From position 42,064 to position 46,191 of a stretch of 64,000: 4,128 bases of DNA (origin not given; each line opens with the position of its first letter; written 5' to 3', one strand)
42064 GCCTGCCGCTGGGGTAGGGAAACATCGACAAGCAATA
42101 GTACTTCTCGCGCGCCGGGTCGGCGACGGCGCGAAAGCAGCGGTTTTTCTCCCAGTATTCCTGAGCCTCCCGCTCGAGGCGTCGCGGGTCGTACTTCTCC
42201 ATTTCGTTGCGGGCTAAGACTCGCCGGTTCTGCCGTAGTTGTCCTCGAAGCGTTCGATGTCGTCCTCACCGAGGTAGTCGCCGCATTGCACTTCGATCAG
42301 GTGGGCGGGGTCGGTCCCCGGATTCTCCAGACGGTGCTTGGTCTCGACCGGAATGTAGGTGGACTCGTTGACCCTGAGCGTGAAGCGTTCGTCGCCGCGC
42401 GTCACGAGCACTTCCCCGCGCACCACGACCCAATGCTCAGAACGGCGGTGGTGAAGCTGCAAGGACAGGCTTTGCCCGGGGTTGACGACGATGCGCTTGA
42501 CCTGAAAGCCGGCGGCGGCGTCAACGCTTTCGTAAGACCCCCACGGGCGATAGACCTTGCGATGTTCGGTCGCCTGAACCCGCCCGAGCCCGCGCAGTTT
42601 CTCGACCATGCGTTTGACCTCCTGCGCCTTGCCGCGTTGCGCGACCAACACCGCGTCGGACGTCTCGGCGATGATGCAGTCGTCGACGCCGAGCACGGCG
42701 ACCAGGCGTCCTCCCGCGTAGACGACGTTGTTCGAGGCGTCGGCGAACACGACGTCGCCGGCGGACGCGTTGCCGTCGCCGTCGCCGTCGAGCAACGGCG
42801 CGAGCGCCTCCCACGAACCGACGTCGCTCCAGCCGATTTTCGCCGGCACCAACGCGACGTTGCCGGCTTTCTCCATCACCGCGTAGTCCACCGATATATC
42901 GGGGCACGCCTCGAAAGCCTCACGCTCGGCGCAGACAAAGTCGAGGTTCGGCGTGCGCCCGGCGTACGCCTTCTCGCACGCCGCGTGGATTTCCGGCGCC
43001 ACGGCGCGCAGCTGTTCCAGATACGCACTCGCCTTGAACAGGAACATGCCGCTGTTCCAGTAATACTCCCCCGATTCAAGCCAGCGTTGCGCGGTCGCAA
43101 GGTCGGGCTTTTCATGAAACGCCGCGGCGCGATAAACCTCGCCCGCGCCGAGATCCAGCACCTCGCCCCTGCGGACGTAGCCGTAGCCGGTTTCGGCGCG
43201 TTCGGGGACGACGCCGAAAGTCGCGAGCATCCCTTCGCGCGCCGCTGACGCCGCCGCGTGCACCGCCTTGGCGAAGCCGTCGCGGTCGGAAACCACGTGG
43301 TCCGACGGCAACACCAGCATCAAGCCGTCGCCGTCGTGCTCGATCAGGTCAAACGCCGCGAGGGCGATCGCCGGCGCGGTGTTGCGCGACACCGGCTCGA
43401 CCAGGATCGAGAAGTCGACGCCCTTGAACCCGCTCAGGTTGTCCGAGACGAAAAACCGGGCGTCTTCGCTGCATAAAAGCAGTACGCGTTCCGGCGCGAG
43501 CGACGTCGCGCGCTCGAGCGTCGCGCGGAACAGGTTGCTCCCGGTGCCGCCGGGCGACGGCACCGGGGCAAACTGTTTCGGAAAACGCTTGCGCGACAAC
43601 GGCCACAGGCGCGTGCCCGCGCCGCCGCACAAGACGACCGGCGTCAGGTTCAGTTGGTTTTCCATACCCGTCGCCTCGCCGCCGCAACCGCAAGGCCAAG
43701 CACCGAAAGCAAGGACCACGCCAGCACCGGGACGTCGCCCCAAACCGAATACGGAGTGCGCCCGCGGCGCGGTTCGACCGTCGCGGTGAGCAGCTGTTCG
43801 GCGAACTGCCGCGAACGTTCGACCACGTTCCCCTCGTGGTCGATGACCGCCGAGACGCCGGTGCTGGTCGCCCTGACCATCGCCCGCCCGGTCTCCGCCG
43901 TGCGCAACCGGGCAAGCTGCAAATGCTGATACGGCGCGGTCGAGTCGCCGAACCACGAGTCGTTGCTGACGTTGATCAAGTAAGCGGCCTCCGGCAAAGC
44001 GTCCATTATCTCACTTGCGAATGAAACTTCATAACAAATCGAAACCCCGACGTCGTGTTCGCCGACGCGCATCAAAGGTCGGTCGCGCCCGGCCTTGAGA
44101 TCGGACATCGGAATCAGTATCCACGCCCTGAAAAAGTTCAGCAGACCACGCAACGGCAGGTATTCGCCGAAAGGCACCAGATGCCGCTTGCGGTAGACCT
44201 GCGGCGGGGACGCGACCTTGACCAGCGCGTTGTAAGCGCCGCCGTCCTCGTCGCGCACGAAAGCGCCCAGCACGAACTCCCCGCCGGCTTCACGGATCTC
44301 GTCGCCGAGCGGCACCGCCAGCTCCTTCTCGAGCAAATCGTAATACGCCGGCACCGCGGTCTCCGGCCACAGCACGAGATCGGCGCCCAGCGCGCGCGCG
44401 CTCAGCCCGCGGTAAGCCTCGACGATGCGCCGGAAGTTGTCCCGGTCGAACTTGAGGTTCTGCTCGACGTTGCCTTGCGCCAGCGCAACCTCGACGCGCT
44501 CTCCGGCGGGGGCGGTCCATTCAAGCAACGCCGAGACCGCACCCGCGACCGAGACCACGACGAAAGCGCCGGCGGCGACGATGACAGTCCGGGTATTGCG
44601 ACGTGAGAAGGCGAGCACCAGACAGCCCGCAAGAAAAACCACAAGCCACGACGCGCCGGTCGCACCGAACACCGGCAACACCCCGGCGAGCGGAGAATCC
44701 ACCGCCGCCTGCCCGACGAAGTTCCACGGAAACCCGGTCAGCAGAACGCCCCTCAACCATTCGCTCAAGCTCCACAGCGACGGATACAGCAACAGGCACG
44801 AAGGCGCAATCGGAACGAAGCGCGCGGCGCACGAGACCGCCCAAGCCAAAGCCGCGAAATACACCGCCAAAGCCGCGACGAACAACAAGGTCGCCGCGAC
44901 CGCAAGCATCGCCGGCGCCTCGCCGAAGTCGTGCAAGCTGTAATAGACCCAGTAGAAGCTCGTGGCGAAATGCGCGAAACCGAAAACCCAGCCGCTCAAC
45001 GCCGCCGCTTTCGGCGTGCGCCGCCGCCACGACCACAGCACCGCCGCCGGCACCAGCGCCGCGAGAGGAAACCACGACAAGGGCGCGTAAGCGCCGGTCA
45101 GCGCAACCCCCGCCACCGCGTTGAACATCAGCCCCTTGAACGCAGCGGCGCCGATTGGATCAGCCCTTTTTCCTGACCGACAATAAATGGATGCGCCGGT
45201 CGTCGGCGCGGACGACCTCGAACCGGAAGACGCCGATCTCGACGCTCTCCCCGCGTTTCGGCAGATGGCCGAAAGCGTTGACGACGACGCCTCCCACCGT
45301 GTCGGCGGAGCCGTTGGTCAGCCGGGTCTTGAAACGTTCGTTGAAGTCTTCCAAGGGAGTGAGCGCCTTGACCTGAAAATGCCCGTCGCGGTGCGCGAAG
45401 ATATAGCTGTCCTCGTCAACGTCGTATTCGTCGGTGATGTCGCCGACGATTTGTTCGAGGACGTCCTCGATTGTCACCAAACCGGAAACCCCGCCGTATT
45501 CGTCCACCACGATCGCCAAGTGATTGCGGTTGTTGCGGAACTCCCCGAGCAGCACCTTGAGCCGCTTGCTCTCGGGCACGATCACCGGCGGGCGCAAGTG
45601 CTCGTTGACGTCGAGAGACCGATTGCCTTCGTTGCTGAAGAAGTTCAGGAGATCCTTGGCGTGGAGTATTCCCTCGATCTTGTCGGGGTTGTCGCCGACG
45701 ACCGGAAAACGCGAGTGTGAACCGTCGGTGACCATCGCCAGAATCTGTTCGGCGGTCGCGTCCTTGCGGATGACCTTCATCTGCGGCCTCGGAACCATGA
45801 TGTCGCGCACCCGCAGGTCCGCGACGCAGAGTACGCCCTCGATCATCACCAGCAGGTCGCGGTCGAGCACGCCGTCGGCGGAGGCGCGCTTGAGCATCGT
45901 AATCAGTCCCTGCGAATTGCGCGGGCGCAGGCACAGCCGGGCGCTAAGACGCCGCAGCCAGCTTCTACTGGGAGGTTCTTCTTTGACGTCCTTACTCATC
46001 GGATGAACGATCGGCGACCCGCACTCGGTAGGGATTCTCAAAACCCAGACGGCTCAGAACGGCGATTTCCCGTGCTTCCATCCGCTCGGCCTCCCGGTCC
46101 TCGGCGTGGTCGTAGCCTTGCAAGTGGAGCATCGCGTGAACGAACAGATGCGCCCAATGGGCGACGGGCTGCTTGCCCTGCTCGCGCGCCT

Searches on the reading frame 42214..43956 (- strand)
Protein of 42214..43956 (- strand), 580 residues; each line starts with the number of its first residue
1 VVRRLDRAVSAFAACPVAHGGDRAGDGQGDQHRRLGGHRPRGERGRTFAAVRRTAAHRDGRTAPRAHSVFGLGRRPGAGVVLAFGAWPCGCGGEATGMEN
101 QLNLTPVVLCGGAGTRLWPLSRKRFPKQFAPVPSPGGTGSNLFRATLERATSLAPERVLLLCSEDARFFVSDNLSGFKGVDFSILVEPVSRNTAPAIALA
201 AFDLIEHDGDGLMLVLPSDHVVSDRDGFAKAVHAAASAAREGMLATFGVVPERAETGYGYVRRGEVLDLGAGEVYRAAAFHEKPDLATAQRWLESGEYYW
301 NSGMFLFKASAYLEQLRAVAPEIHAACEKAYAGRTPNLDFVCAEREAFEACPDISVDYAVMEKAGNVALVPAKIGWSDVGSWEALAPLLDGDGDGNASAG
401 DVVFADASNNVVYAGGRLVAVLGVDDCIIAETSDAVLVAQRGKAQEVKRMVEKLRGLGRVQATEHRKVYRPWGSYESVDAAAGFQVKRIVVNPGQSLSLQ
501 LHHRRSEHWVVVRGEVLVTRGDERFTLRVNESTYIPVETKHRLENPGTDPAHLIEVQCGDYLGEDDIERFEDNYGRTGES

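Call 27: search_protein_families(library=pfam, proteins=[window:42214-43956:-], max_evalue=0.00001)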
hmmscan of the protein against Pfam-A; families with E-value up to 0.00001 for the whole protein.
window:42214-43956:- (580 aa): 4 families
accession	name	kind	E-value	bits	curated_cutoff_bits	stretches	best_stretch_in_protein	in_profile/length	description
PF00483.29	NTP_transferase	-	1.4e-50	172.7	21.2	1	106-386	2-236/245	Nucleotidyl transferase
PF01050.24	MannoseP_isomer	-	1.6e-47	160.9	23.6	1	459-572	3-116/116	Mannose-6-phosphate isomerase C-terminal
PF22640.1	ManC_GMP_beta-helix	-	1.8e-16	60.2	27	1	400-454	1-55/55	MannoseP isomerase/GMP-like beta-helix domain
PF07883.17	Cupin_2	-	4.2e-12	46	27.2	1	489-556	3-69/70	Cupin domain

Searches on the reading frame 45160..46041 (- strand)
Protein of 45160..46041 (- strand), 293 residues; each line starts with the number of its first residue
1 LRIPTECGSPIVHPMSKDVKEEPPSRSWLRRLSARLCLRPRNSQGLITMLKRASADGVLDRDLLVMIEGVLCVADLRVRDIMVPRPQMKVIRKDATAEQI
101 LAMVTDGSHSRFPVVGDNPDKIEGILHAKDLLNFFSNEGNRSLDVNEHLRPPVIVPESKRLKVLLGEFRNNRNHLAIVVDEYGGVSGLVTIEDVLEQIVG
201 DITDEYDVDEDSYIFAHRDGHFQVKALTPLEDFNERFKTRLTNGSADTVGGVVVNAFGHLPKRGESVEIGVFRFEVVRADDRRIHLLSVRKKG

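Call 29: search_protein_families(library=pfam, proteins=[window:45160-46041:-], max_evalue=0.00001)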
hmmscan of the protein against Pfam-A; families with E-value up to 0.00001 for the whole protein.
window:45160-46041:- (293 aa): 3 families
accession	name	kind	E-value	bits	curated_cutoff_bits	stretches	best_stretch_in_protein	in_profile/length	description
PF03471.22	CorC_HlyC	-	1.2e-20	73.7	27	1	218-291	4-79/81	Transporter associated domain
PF00571.33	CBS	-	3.2e-18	66.2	24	2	78-135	1-55/57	CBS domain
PF21917.1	NMB0537_N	-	2.3e-07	30.8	23.9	1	39-73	2-36/36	N-terminal region of NMB0537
